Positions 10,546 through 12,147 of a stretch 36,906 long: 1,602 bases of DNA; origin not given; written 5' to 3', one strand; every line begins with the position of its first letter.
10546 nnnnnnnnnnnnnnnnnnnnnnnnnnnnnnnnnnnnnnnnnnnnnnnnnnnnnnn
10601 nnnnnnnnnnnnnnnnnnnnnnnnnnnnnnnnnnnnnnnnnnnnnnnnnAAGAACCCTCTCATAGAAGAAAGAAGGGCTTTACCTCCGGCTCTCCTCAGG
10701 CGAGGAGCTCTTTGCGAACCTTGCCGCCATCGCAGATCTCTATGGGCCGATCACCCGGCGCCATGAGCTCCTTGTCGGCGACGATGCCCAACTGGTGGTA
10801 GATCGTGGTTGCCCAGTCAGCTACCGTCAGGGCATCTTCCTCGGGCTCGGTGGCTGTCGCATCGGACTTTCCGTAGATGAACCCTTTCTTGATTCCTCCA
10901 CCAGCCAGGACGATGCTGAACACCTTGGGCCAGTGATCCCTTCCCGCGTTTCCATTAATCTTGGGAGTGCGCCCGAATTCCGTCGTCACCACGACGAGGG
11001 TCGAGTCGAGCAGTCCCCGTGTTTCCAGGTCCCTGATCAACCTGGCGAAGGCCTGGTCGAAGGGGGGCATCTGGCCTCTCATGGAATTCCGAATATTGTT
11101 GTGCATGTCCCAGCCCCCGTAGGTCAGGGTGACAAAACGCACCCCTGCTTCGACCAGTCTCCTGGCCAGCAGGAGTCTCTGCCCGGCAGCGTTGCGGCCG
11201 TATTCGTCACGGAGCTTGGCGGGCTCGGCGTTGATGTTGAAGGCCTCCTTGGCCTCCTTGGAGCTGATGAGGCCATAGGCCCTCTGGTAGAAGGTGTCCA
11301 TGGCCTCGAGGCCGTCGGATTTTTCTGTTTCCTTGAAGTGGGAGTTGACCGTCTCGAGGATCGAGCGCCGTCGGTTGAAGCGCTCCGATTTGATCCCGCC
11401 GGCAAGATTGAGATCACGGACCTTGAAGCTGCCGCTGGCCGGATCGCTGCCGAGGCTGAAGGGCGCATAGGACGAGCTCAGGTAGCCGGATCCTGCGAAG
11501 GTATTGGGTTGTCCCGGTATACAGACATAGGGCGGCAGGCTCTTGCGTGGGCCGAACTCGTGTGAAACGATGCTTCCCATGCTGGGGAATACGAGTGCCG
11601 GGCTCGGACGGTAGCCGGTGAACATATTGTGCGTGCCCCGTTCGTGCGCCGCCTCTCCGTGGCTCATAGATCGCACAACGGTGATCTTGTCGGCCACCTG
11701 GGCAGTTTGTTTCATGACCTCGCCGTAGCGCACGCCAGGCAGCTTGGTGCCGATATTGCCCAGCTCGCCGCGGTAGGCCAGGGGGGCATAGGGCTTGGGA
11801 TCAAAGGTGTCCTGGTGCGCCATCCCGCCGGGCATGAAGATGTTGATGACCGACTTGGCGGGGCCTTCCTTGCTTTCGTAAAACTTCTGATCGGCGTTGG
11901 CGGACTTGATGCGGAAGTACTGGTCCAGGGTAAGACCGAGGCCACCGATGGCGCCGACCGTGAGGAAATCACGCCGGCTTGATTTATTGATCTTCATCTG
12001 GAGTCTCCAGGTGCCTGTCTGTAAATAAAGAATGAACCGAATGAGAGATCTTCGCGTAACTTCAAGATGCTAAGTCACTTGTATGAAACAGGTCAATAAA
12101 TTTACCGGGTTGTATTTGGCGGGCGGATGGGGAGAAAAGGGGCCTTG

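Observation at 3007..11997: Four-gene operon built entirely from exported proteins of unknown-function families (DUF1501, double-PPC, PSCyt2/PSD1, PSCyt1-WD40-coiled coil)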

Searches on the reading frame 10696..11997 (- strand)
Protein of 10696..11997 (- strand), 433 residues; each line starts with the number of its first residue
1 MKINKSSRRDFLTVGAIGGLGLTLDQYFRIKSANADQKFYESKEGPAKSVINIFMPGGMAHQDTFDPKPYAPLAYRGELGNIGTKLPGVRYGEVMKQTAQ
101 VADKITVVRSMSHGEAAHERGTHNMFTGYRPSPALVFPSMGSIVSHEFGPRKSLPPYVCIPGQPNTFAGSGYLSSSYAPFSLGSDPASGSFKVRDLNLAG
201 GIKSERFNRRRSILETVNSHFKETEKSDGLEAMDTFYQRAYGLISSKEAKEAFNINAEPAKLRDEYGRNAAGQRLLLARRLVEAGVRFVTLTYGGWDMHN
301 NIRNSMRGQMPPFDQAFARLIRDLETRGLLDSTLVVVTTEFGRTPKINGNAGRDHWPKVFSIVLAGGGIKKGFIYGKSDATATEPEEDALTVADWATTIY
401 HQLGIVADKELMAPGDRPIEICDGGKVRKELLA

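Call 3: search_protein_families(library=pfam, proteins=[window:10696-11997:-], max_evalue=0.01)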
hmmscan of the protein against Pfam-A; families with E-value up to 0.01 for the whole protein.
window:10696-11997:- (433 aa): 2 families
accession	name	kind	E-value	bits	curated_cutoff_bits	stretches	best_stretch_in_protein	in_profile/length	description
PF07394.17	DUF1501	-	9.4e-116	387.6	27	1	47-431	1-389/390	Protein of unknown function (DUF1501)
PF07586.16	HXXSHH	-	0.0025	17.9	30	0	52-223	4-177/307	Protein of unknown function (DUF1552)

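Call 9: search_protein_families(library=ncbifam, proteins=[window:10696-11997:-], max_evalue=0.01)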
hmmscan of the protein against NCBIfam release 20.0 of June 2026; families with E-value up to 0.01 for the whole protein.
window:10696-11997:- (433 aa): 0 families

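Call 25: search_solved_structures(query=window:10696-11997:-, max_evalue=1)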
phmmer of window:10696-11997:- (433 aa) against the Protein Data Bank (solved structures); distinct sequences matched with E-value up to 1: 4.
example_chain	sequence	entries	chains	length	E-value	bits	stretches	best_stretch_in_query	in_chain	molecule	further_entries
2qzu_A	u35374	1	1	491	0.18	13.8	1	298-355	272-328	Putative sulfatase yidJ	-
6vp9_A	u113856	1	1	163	0.19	13.7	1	355-407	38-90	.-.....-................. 20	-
7stx_A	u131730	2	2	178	0.23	13.5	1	355-407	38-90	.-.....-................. 20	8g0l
2rk5_A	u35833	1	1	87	0.42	12.6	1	214-259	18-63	Putative hemolysin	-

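Call 32: find_homologous_proteins(query=window:10696-11997:-, max_evalue=0.00001)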
Query window:10696-11997:- (433 aa): 8000 proteins with E <= 0.00001 among 8000 candidates; the best 120 are listed.
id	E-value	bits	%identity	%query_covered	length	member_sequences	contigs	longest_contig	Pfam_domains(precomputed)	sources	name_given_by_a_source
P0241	1.7e-274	928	94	99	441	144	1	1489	PF07394.18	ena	-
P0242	2.6e-255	865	87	99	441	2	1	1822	PF07394.18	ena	-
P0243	1.9e-249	846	93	90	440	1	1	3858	PF07394.18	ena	-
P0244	7.6e-243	824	81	99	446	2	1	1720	PF07394.18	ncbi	-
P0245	3.2e-240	815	81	99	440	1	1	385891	PF07394.18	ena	-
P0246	1.1e-238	810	81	98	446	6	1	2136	PF07394.18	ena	-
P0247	4.0e-236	802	83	95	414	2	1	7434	PF07394.18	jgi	-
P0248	4.5e-236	802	80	99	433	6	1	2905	PF07394.18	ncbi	-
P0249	7.3e-233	791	77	100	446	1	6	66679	PF07394.18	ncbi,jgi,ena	-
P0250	5.3e-232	788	79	98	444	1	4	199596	PF07394.18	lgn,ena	-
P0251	3.8e-231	785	77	100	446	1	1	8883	PF07394.18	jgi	jgi:hypothetical protein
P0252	1.5e-230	783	77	100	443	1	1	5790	PF07394.18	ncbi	ncbi:MAG: DUF1501 domain-containing protein [Planctomycetota bacterium]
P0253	3.0e-228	776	77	99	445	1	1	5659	PF07394.18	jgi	jgi:uncharacterized protein (DUF1501 family)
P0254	3.0e-228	776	78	99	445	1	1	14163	PF07394.18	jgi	jgi:uncharacterized protein (DUF1501 family)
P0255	4.8e-228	775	77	99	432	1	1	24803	PF07394.18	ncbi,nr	ncbi:MAG: DUF1501 domain-containing protein [Planctomycetota bacterium]|nr:MAG: DUF1501 domain-conta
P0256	6.2e-228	775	78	99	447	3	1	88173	PF07394.18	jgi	jgi:hypothetical protein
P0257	2.2e-227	773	78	99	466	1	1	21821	PF07394.18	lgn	-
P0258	3.2e-227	772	76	99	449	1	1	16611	PF07394.18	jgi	jgi:uncharacterized protein (DUF1501 family)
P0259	1.5e-226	770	77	99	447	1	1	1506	PF07394.18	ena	-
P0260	3.0e-226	769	76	99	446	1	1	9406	PF07394.18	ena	-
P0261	3.5e-226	769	78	99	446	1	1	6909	PF07394.18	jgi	jgi:uncharacterized protein (DUF1501 family)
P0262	1.3e-225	767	77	99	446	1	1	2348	PF07394.18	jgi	jgi:uncharacterized protein (DUF1501 family)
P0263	2.4e-225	766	77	99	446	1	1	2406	PF07394.18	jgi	jgi:uncharacterized protein (DUF1501 family)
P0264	2.9e-225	766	76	99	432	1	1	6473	PF07394.18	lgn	-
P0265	1.5e-224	764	77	99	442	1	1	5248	PF07394.18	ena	-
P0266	2.8e-224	763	77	99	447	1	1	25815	PF07394.18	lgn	-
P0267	7.3e-224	761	76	99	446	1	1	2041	PF07394.18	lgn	-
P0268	8.6e-224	761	76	99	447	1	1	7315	PF07394.18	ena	-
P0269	1.1e-223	761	76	99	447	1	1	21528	PF07394.18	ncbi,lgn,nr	ncbi:MAG: DUF1501 domain-containing protein [Gemmatales bacterium]|nr:DUF1501 domain-containing prot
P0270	1.1e-223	761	76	99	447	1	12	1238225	PF07394.18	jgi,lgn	jgi:uncharacterized protein (DUF1501 family)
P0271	2.1e-223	760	76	99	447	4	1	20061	PF07394.18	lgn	-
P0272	5.5e-223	759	76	99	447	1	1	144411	PF07394.18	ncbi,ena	-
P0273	5.8e-223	758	76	99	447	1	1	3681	PF07394.18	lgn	-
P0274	7.2e-223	758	76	99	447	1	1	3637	PF07394.18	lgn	-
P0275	1.7e-222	757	75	99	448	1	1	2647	PF07394.18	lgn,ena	-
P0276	2.4e-222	756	76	97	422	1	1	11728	PF07394.18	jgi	jgi:hypothetical protein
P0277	5.5e-222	755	75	99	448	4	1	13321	PF07394.18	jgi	jgi:uncharacterized protein (DUF1501 family)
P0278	5.7e-222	755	75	98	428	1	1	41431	PF07394.18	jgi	jgi:uncharacterized protein (DUF1501 family)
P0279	1.5e-221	754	75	98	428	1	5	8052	PF07394.18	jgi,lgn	jgi:hypothetical protein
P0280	2.0e-221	753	75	98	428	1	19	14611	PF07394.18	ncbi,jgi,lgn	jgi:hypothetical protein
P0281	2.4e-221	753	75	99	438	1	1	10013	PF07394.18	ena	-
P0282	2.6e-221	753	76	97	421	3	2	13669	PF07394.18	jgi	jgi:hypothetical protein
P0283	2.9e-221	753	76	99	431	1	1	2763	PF07394.18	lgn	-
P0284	3.2e-221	753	75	100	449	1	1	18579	PF07394.18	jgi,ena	-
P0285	4.4e-221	752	75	100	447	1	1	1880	PF07394.18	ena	-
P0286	5.1e-221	752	76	99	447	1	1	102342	PF07394.18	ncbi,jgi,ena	-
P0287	6.1e-221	752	75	99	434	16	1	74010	PF07394.18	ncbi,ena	-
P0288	7.4e-221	752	75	98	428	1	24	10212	PF07394.18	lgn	-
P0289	8.3e-221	751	75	99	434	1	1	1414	PF07394.18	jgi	-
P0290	1.2e-220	751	75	99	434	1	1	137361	PF07394.18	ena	-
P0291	1.2e-220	751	75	99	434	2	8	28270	PF07394.18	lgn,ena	-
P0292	1.5e-220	751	74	99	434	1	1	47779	PF07394.18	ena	-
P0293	1.6e-220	750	75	99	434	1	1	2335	PF07394.18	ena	-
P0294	1.8e-220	750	76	99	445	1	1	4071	PF07394.18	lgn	-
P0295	1.8e-220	750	75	99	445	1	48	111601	PF07394.18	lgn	-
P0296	1.9e-220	750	76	99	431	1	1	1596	PF07394.18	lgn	-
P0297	1.9e-220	750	75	98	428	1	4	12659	PF07394.18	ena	-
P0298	2.2e-220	750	74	98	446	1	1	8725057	PF07394.18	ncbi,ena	-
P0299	2.3e-220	750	75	99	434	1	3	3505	PF07394.18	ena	-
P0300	2.6e-220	750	75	98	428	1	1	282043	PF07394.18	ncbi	-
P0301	5.9e-220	749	75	99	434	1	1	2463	PF07394.18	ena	-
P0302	6.0e-220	749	75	99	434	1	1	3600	PF07394.18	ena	-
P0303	7.8e-220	748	74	99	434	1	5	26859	PF07394.18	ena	-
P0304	9.9e-220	748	75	99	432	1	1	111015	PF07394.18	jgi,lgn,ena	-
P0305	1.0e-219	748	74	99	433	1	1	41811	PF07394.18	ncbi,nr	ncbi:MAG: DUF1501 domain-containing protein [Planctomycetota bacterium]|nr:DUF1501 domain-containing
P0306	1.0e-219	748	75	99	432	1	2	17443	PF07394.18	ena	-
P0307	1.3e-219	747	75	99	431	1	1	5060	PF07394.18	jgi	jgi:uncharacterized protein (DUF1501 family)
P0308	1.4e-219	747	76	99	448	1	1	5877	PF07394.18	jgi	-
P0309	1.8e-219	747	75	100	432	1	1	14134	PF07394.18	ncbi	ncbi:MAG: DUF1501 domain-containing protein [Planctomycetaceae bacterium]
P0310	2.6e-219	746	74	99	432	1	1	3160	PF07394.18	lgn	-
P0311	2.8e-219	746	75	99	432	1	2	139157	PF07394.18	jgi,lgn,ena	-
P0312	3.5e-219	746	75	98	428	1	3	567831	PF07394.18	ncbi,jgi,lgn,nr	ncbi:MAG: DUF1501 domain-containing protein [Planctomycetaceae bacterium]|nr:DUF1501 domain-containi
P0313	4.1e-219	746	77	96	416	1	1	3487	PF07394.18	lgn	-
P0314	4.3e-219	746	74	98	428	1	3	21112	PF07394.18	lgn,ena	-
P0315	4.7e-219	746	75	99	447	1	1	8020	PF07394.18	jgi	jgi:uncharacterized protein (DUF1501 family)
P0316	5.6e-219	745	75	99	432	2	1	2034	PF07394.18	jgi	jgi:hypothetical protein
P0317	5.9e-219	745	74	98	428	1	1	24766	PF07394.18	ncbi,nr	ncbi:MAG TPA: DUF1501 domain-containing protein [Pirellulaceae bacterium]|nr:DUF1501 domain-containi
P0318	7.1e-219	745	74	99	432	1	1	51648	PF07394.18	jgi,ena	-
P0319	8.1e-219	745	74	98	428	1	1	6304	PF07394.18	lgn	-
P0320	9.2e-219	745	75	98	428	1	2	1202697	PF07394.18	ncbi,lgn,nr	ncbi:MAG: DUF1501 domain-containing protein [Planctomycetaceae bacterium]|nr:DUF1501 domain-containi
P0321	1.0e-218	744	74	99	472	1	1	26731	PF07394.18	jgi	jgi:hypothetical protein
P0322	1.4e-218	744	74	99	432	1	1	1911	PF07394.18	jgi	-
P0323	1.4e-218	744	75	99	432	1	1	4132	PF07394.18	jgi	jgi:uncharacterized protein (DUF1501 family)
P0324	1.6e-218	744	75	99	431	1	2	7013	PF07394.18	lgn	-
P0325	1.6e-218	744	74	98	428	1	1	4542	PF07394.18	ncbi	ncbi:MAG: DUF1501 domain-containing protein [Pirellulaceae bacterium]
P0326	1.7e-218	744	74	99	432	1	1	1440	PF07394.18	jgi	jgi:hypothetical protein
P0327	2.4e-218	743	74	98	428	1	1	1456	PF07394.18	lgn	-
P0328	2.4e-218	743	73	100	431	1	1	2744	PF07394.18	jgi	jgi:hypothetical protein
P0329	2.4e-218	743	74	100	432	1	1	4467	PF07394.18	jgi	jgi:hypothetical protein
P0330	2.7e-218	743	74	99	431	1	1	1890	PF07394.18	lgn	-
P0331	3.2e-218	743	74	99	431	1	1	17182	PF07394.18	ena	-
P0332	3.7e-218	743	96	78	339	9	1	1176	PF07394.18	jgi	jgi:hypothetical protein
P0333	3.9e-218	743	73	100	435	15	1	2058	PF07394.18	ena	-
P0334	4.1e-218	742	74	99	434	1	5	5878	PF07394.18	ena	-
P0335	6.7e-218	742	75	99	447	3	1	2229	PF07394.18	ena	-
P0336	1.2e-217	741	74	99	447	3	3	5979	PF07394.18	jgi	jgi:uncharacterized protein (DUF1501 family)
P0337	1.3e-217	741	74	99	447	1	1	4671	PF07394.18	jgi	jgi:Protein of unknown function (DUF1501)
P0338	1.3e-217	741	75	94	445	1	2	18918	PF07394.18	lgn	-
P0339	1.4e-217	741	73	98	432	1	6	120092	PF07394.18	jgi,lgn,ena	jgi:hypothetical protein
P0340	1.5e-217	741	75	99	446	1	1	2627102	PF07394.18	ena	-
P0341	1.8e-217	740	74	99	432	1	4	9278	PF07394.18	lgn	-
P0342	2.3e-217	740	75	94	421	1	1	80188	PF07394.18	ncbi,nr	ncbi:MAG: sulfatase [Planctomycetaceae bacterium]|nr:sulfatase [Planctomycetaceae bacterium]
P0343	2.6e-217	740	75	99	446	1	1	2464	PF07394.18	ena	-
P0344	2.8e-217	740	73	100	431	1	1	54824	PF07394.18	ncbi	-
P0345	2.9e-217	740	75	99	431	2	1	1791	PF07394.18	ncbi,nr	ncbi:MAG TPA: DUF1501 domain-containing protein, partial [Planctomycetaceae bacterium]|nr:DUF1501 do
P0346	3.1e-217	740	74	99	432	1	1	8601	PF07394.18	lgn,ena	-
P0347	4.2e-217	739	75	98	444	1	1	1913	PF07394.18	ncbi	-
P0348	4.4e-217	739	74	99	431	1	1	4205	PF07394.18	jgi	-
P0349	5.9e-217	739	74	99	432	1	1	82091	PF07394.18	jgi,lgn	jgi:hypothetical protein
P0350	5.9e-217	739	74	98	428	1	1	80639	PF07394.18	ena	-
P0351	5.9e-217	739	73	99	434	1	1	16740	PF07394.18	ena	-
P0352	6.2e-217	739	74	98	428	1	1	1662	PF07394.18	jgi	jgi:hypothetical protein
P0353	7.7e-217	738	73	100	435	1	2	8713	PF07394.18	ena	-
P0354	8.8e-217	738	73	99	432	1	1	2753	PF07394.18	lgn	-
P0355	9.6e-217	738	74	98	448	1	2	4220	PF07394.18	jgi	jgi:hypothetical protein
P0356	9.7e-217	738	73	98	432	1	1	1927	PF07394.18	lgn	-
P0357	1.3e-216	738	73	100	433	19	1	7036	PF07394.18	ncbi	ncbi:MAG: DUF1501 domain-containing protein [Pirellulales bacterium]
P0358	1.4e-216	737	74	100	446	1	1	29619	PF07394.18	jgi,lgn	jgi:uncharacterized protein (DUF1501 family)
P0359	1.4e-216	737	74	99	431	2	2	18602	PF07394.18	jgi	jgi:hypothetical protein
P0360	1.8e-216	737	73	98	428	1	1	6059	PF07394.18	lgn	-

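Call 49: predict_structure(alignment_id=A3)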
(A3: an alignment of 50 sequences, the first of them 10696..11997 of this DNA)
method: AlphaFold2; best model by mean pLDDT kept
length: 433 residues; sequences in the alignment: 50
mean_pLDDT: 67.1   pTM: 0.73
mean pLDDT of the five models: 67.1, 65.8, 64.6, 64.4, 60.6
residues with pLDDT >= 90: 97; 70-90: 114; 50-70: 88; < 50: 134
segments of 3 or more residues with pLDDT < 50: 1-22, 34-37, 114-121, 128-136, 163-214, 216-218, 220-222, 226-238, 342-355, 413-417
pLDDT, mean of each block of 10 residues (from residue 1): 38 43 56 51 86 76 68 67 91 93 89 46 51 48 74 76 40 30 46 37 41 47 46 44 67 89 93 93 90 65 80 96 97 88 44 49 91 79 68 85 83 52 83 92
secondary structure, 60 per line:
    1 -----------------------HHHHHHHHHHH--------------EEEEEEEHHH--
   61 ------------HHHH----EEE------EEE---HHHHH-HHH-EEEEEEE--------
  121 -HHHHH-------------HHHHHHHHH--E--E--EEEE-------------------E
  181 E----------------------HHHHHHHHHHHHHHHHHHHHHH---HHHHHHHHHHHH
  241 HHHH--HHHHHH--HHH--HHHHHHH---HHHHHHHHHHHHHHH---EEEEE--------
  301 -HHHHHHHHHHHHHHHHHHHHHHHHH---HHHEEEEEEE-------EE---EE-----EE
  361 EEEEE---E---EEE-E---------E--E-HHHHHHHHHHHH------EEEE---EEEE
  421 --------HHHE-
elements in order: H24-34 E49-55 H73-76 E81-83 E90-92 H96-100 E106-112 H122-126 H140-148 E157-160 H204-225 H229-244 H247-252 H260-266 H270-284 E288-292 H302-326 E333-339 E359-365 E373-375 H392-403 E410-413 E417-420

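Call 52: fold_search(model_id=the predicted structure, library=pdb)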
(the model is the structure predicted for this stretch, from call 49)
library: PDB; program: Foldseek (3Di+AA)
matches with E <= 10: 713; with E <= 0.001: 41
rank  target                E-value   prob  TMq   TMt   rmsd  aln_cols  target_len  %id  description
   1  2w5q                  7.7e-06  1.00  0.34  0.35   9.1       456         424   10  Structure-based mechanism of lipoteichoic acid synthesis by Staphylococcus aureus LtaS. (released 2009-02-03)
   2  2w5r                  1.4e-05  1.00  0.35  0.35  10.1       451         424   11  Structure-based mechanism of lipoteichoic acid synthesis by Staphylococcus aureus LtaS. (released 2009-02-03)
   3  6b0j_B                4.3e-05  1.00  0.35  0.34  10.7       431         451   10  Crystal structure of Ps i-CgsB in complex with k-i-k-neocarrahexaose (released 2018-03-14)
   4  6bia_B                5.5e-05  1.00  0.35  0.34  10.5       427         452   11  Crystal structure of Ps i-CgsB (released 2018-03-14)
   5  6b0j_A                5.8e-05  1.00  0.35  0.34  10.8       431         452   10  Crystal structure of Ps i-CgsB in complex with k-i-k-neocarrahexaose (released 2018-03-14)
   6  6bia_A                7.4e-05  1.00  0.33  0.32  10.8       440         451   11  Crystal structure of Ps i-CgsB (released 2018-03-14)
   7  6bia_C                8.8e-05  1.00  0.34  0.33  10.4       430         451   11  Crystal structure of Ps i-CgsB (released 2018-03-14)
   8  1p49                  1.3e-04  1.00  0.34  0.28  16.7       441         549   11  Structure of Human Placental Estrone/DHEA Sulfatase (released 2003-08-12)
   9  4uor_J                1.4e-04  1.00  0.36  0.37   9.0       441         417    9  Structure of lipoteichoic acid synthase LtaS from Listeria monocytogenes in complex with glycerol phosphate (released 2014-08-27)
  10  7stt                  1.5e-04  1.00  0.36  0.35  16.5       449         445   11  Crystal structure of sulfatase from Pedobacter yulinensis (released 2022-01-26)
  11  6fny_A                1.6e-04  0.99  0.33  0.29  11.4       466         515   12  CRYSTAL STRUCTURE OF A CHOLINE SULFATASE FROM SINORHIZOBIUM MELLILOTI (released 2018-02-28)
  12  9hh2_A                1.7e-04  1.00  0.37  0.35  11.7       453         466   10  Crystal structure of the family S1_19 carrageenan sulfatase ZgCgsA from Zobellia galactanivorans in complex with hybri (released 2025-06-04)
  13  8eg3                  1.8e-04  1.00  0.36  0.30  16.4       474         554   12  Structure of human placental steroid (estrone/DHEA) sulfatase at 2.0 angstrom resolution (released 2022-12-07)
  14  7oz9_AAA              1.9e-04  0.99  0.36  0.33  12.0       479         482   12  Sulfated host glycan recognition by carbohydrate sulfatases of the human gut microbiota (BT3057-S1_16) (released 2022-06-29)
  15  9hh4_C                2.0e-04  1.00  0.37  0.35  11.8       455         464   11  Crystal structure of the family S1_19 carrageenan sulfatase ZgCgsA from Zobellia galactanivorans in complex with hybri (released 2025-06-04)
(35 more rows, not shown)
